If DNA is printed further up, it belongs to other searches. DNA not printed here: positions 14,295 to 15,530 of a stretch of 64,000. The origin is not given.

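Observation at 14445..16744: YidD-like gene with a secreted N-terminal extension sandwiched between two paralogous TPR / PGxGxxY membrane-module proteins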

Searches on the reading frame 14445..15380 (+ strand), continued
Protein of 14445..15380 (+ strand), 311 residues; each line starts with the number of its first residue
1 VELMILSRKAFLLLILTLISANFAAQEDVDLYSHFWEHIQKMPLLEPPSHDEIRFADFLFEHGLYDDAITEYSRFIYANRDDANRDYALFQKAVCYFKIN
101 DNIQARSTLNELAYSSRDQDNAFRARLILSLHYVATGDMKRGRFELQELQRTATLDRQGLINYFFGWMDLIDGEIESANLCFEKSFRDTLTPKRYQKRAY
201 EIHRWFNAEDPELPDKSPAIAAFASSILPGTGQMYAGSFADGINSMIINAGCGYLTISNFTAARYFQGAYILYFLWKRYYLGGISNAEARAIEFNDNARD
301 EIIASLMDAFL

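Call 37: search_protein_families(library=pfam, proteins=[L046:7902-8819:+, L052:484-1374:+, L043:7320-8333:+, L051:7887-8828:+, L056:8067-8861:+, L042:7074-8762:+, L005:9266-9985:+, L005:10001-10756:+, L048:7572-8846:+, L053:7317-8345:+], max_evalue=0.1)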
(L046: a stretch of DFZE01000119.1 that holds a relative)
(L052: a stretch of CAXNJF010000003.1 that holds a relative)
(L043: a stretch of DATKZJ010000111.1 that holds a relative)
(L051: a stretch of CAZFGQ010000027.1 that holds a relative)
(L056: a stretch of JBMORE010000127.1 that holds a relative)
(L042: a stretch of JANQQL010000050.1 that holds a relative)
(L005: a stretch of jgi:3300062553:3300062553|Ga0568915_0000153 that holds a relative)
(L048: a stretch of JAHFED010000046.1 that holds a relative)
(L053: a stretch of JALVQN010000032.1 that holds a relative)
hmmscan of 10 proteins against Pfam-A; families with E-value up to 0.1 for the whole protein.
L046:7902-8819:+ (305 aa): 19 families
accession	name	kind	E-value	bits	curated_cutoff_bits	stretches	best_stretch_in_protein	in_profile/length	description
PF07719.23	TPR_2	-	2.9e-11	43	27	1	68-99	3-34/34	Tetratricopeptide repeat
PF14559.12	TPR_19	-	1e-10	42.2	25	1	79-142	4-64/68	Tetratricopeptide repeat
PF13174.12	TPR_6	-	5.6e-10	39.6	26.3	1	68-98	2-32/33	Tetratricopeptide repeat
PF13428.12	TPR_14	-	6.5e-08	33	23.5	0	68-99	3-34/44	Tetratricopeptide repeat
PF13181.12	TPR_8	-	2.3e-07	30.9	25.7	1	68-99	3-34/34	Tetratricopeptide repeat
PF00515.34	TPR_1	-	2.5e-05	24.3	27.8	1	68-99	3-34/34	Tetratricopeptide repeat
PF13414.12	TPR_11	-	2.7e-05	24.2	26.8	1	75-99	3-27/42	TPR repeat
PF13424.12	TPR_12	-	9.6e-05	22.9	30.1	1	67-132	4-73/77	Tetratricopeptide repeat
PF09976.15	TPR_21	-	0.00018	21.8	25.5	1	83-178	55-150/193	Tetratricopeptide repeat-like domain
PF13525.12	YfiO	-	0.00026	21.2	25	1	29-75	42-88/203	Outer membrane lipoprotein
PF13512.12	TPR_18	-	0.00042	20.9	21.9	0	37-75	55-93/145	Tetratricopeptide repeat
PF13432.12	TPR_16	-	0.0023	18.8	32.7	0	41-99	9-64/65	Tetratricopeptide repeat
PF12895.13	ANAPC3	-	0.003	18.2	27.2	0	67-127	24-79/82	Anaphase-promoting complex, cyclosome, subunit 3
PF23914.1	TPR_CcmH_CycH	-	0.003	17.8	42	0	79-165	63-145/158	Cytochrome c-type biogenesis protein H TPR domain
PF14938.12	SNAP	-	0.003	17.5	25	1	28-130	113-222/282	Soluble NSF attachment protein, SNAP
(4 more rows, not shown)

L052:484-1374:+ (296 aa): 14 families
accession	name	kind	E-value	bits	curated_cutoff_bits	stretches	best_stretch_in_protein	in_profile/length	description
PF13174.12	TPR_6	-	2.2e-11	44.1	26.3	1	71-102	2-33/33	Tetratricopeptide repeat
PF13432.12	TPR_16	-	3.8e-10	40.4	32.7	2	36-101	1-63/65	Tetratricopeptide repeat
PF13525.12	YfiO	-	2e-08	34.7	25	2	42-121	15-94/203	Outer membrane lipoprotein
PF07719.23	TPR_2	-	2.2e-08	34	27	0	108-132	3-27/34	Tetratricopeptide repeat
PF13424.12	TPR_12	-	4.9e-06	27.1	30.1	1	34-93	5-69/77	Tetratricopeptide repeat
PF13428.12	TPR_14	-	8.1e-06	26.5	23.5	0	33-72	2-41/44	Tetratricopeptide repeat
PF24575.1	TPR_Slam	-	0.0001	23.1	35.2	1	21-92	37-104/104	Surface lipoprotein assembly modifier, N-terminal TPR repeats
PF13371.12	TPR_9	-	0.0012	19.3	35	0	151-187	36-72/73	Tetratricopeptide repeat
PF20382.3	DUF6677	-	0.0032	18.5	24.3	1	204-275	2-70/116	Family of unknown function (DUF6677)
PF25607.1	DUF7939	-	0.0038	18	27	1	153-200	10-63/81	Domain of unknown function (DUF7939)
PF05154.21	TM2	-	0.011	16.4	27.9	1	198-241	2-48/51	TM2 domain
PF23890.1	DUF7242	-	0.018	15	27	1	127-178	35-86/248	Family of unknown function (DUF7242)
PF23914.1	TPR_CcmH_CycH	-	0.028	14.7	42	0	117-182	61-125/158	Cytochrome c-type biogenesis protein H TPR domain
PF13414.12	TPR_11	-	0.064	13.4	26.8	1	39-81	1-40/42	TPR repeat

L043:7320-8333:+ (337 aa): 3 families
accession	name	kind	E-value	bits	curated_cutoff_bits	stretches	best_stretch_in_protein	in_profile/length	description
PF13371.12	TPR_9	-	6.4e-05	23.3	35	1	62-94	33-65/73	Tetratricopeptide repeat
PF02533.20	PsbK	-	0.053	14.2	25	1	40-56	21-37/41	Photosystem II 4 kDa reaction centre component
PF13428.12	TPR_14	-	0.065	14.4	23.5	0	97-121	3-27/44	Tetratricopeptide repeat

L051:7887-8828:+ (313 aa): 3 families
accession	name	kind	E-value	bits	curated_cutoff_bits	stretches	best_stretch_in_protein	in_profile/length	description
PF14559.12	TPR_19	-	0.013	16.2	25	0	73-101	27-55/68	Tetratricopeptide repeat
PF23636.1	DUF7144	-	0.027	15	27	1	10-46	3-39/115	Domain of unknown function (DUF7144)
PF12895.13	ANAPC3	-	0.095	13.4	27.2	0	40-93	29-78/82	Anaphase-promoting complex, cyclosome, subunit 3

L056:8067-8861:+ (264 aa): 10 families
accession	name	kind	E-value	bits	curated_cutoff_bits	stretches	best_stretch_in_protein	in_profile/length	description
PF13432.12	TPR_16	-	1.9e-06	28.7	32.7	2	32-100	2-63/65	Tetratricopeptide repeat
PF13174.12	TPR_6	-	1.9e-05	25.4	26.3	1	33-54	6-27/33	Tetratricopeptide repeat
PF13424.12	TPR_12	-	0.00044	20.8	30.1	1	21-55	39-73/77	Tetratricopeptide repeat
PF13428.12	TPR_14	-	0.003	18.5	23.5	1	28-68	2-42/44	Tetratricopeptide repeat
PF00515.34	TPR_1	-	0.0041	17.3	27.8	0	33-51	7-25/34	Tetratricopeptide repeat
PF05154.21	TM2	-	0.0058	17.2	27.9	1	155-196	2-47/51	TM2 domain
PF07719.23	TPR_2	-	0.0071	16.8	27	0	30-54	4-28/34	Tetratricopeptide repeat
PF13176.12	TPR_7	-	0.012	16.1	27.9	0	30-57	2-29/36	Tetratricopeptide repeat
PF13525.12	YfiO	-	0.02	15.1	25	0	66-119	40-90/203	Outer membrane lipoprotein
PF14559.12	TPR_19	-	0.029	15.1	25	0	104-137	21-54/68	Tetratricopeptide repeat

L042:7074-8762:+ (562 aa): 2 families
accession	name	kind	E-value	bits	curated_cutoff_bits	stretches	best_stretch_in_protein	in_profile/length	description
PF01809.23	YidD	-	3.3e-13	49.6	27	1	148-205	5-62/67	Putative membrane protein insertion efficiency factor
PF18935.5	DUF5683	-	0.041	14.3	26.7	1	445-467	3-25/151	Family of unknown function (DUF5683)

L005:9266-9985:+ (239 aa): 6 families
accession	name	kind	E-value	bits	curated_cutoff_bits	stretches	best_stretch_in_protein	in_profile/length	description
PF12895.13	ANAPC3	-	0.0048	17.6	27.2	1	10-73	16-77/82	Anaphase-promoting complex, cyclosome, subunit 3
PF13432.12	TPR_16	-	0.0051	17.7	32.7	1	21-47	1-27/65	Tetratricopeptide repeat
PF13428.12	TPR_14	-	0.012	16.7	23.5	0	21-48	5-32/44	Tetratricopeptide repeat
PF07719.23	TPR_2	-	0.048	14.3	27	1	25-47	9-31/34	Tetratricopeptide repeat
PF13424.12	TPR_12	-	0.052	14.2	30.1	0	21-76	6-62/77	Tetratricopeptide repeat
PF20382.3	DUF6677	-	0.086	13.9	24.3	0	157-182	8-33/116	Family of unknown function (DUF6677)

L005:10001-10756:+ (251 aa): 3 families
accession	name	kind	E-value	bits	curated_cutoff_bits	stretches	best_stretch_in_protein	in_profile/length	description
PF13432.12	TPR_16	-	0.072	14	32.7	1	11-58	1-45/65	Tetratricopeptide repeat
PF19473.4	DUF6010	-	0.084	13.4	27.3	0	151-199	24-72/120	Family of unknown function (DUF6010)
PF05154.21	TM2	-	0.086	13.5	27.9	0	147-186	2-43/51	TM2 domain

L048:7572-8846:+ (424 aa): 7 families
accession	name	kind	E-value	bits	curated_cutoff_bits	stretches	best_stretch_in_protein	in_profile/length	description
PF13432.12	TPR_16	-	0.00013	22.8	32.7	2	219-279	2-58/65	Tetratricopeptide repeat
PF05154.21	TM2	-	0.00013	22.6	27.9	1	304-337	2-38/51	TM2 domain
PF13174.12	TPR_6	-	0.00025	21.9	26.3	0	216-242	2-28/33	Tetratricopeptide repeat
PF14559.12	TPR_19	-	0.00028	21.6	25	0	216-251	27-62/68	Tetratricopeptide repeat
PF07719.23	TPR_2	-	0.0026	18.2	27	0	257-276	6-25/34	Tetratricopeptide repeat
PF13424.12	TPR_12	-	0.018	15.6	30.1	0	181-238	7-69/77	Tetratricopeptide repeat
PF07721.20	TPR_4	-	0.085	14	27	1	254-275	3-24/26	Tetratricopeptide repeat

L053:7317-8345:+ (342 aa): 17 families
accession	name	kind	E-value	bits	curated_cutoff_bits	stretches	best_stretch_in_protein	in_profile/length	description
PF13174.12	TPR_6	-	9.9e-13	48.3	26.3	1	105-133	2-30/33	Tetratricopeptide repeat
PF07719.23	TPR_2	-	1e-10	41.3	27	1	104-130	2-28/34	Tetratricopeptide repeat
PF13432.12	TPR_16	-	8e-09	36.2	32.7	1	110-168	4-58/65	Tetratricopeptide repeat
PF13428.12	TPR_14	-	6.4e-08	33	23.5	1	104-137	2-35/44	Tetratricopeptide repeat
PF13181.12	TPR_8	-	1.7e-07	31.3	25.7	1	105-130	3-28/34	Tetratricopeptide repeat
PF13424.12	TPR_12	-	4.8e-06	27.1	30.1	1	103-161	3-66/77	Tetratricopeptide repeat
PF12895.13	ANAPC3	-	1.1e-05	26.1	27.2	0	107-165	27-81/82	Anaphase-promoting complex, cyclosome, subunit 3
PF13525.12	YfiO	-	6.1e-05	23.3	25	1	70-114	46-90/203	Outer membrane lipoprotein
PF14559.12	TPR_19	-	8.2e-05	23.3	25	0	117-175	5-61/68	Tetratricopeptide repeat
PF00515.34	TPR_1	-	0.00011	22.3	27.8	1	105-128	3-26/34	Tetratricopeptide repeat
PF13176.12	TPR_7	-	0.00015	22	27.9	0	105-131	1-27/36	Tetratricopeptide repeat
PF09976.15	TPR_21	-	0.00067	19.9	25.5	1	104-206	40-142/193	Tetratricopeptide repeat-like domain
PF13371.12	TPR_9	-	0.0013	19.1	35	0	91-137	20-60/73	Tetratricopeptide repeat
PF10255.15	Paf67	-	0.0023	17.5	27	1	105-162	164-220/397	RNA polymerase I-associated factor PAF67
PF23300.3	HEAT_Nup120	-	0.0096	16.2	29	0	91-155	17-76/170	Nucleoporin Nup120, HEAT repeats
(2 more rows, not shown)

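Call 45: predict_structure(alignment_id=A5)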
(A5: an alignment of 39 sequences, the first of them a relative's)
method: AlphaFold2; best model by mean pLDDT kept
length: 408 residues; sequences in the alignment: 39
mean_pLDDT: 81.1   pTM: 0.65
mean pLDDT of the five models: 81.1, 80.8, 79.7, 79.5, 79.0
residues with pLDDT >= 90: 222; 70-90: 79; 50-70: 73; < 50: 34
segments of 3 or more residues with pLDDT < 50: 14-21, 309-326, 345-348, 406-408
pLDDT, mean of each block of 10 residues (from residue 1): 70 47 54 54 72 92 96 92 94 94 95 93 93 95 96 95 94 95 77 93 94 97 97 96 96 97 94 93 95 89 64 38 46 60 51 72 79 78 69 71 52
secondary structure, 60 per line:
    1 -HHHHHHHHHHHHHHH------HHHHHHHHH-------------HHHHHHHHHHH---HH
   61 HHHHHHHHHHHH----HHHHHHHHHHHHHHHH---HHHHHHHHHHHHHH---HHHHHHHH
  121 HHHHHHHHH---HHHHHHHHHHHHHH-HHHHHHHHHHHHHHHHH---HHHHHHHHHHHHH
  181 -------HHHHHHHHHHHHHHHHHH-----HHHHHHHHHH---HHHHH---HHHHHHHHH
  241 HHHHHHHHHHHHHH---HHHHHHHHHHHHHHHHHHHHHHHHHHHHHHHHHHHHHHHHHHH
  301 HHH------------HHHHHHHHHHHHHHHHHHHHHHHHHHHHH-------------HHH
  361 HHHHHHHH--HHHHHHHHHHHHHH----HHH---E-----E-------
elements in order: H2-16 H23-31 H45-55 H59-72 H77-92 H96-109 H113-129 H133-146 H148-164 H168-180 H188-205 H211-220 H224-228 H232-254 H258-303 H316-344 H358-368 H371-384
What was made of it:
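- AF2 predicts three antiparallel helices joined by 3-residue loops (call 45).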

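Call 47: search_protein_representatives(alignment_id=A2)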
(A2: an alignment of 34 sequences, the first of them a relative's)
Query: 34 sequences, 252 profile positions. Proteins with E-value up to 0.001 (for the whole library): 21820; up to 1e-10: 6508; up to 1e-30: 940. The best 150 are listed.
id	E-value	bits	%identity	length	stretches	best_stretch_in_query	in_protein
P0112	7.2e-84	297.8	-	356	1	18-243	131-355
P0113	5.4e-76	272.0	-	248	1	7-243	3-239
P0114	7.8e-75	268.2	-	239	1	9-240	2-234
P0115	1.5e-72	260.7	-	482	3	26-241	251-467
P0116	1.9e-69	250.5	-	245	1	9-244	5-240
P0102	1.8e-67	244.0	-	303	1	3-248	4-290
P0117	2.2e-67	243.8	-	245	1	6-245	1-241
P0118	8.7e-67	241.8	-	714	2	29-239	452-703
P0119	2.4e-66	240.4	-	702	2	22-241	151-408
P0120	7.5e-66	238.8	-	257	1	5-245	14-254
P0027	4.9e-64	232.8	-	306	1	6-246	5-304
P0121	1.4e-63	231.3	-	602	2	22-243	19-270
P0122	1.1e-59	218.5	-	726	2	33-243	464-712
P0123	2.3e-58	214.2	-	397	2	23-240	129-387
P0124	3.0e-56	207.3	-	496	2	36-238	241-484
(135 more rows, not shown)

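Call 55: find_encoding_contigs(protein=P0027, flank=5000, max_places=3)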
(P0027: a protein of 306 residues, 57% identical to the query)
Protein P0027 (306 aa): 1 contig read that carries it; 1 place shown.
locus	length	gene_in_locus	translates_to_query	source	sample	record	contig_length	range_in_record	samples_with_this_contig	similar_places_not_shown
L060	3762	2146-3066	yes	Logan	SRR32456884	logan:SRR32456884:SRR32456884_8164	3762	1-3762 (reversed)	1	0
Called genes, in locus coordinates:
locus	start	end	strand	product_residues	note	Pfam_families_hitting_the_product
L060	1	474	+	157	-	?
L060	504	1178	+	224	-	PF00730:HhH-GPD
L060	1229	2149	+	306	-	-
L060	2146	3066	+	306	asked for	PF13432:TPR_16 (faint), PF12895:ANAPC3 (weak)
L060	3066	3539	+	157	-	PF01809:YidD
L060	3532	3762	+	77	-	?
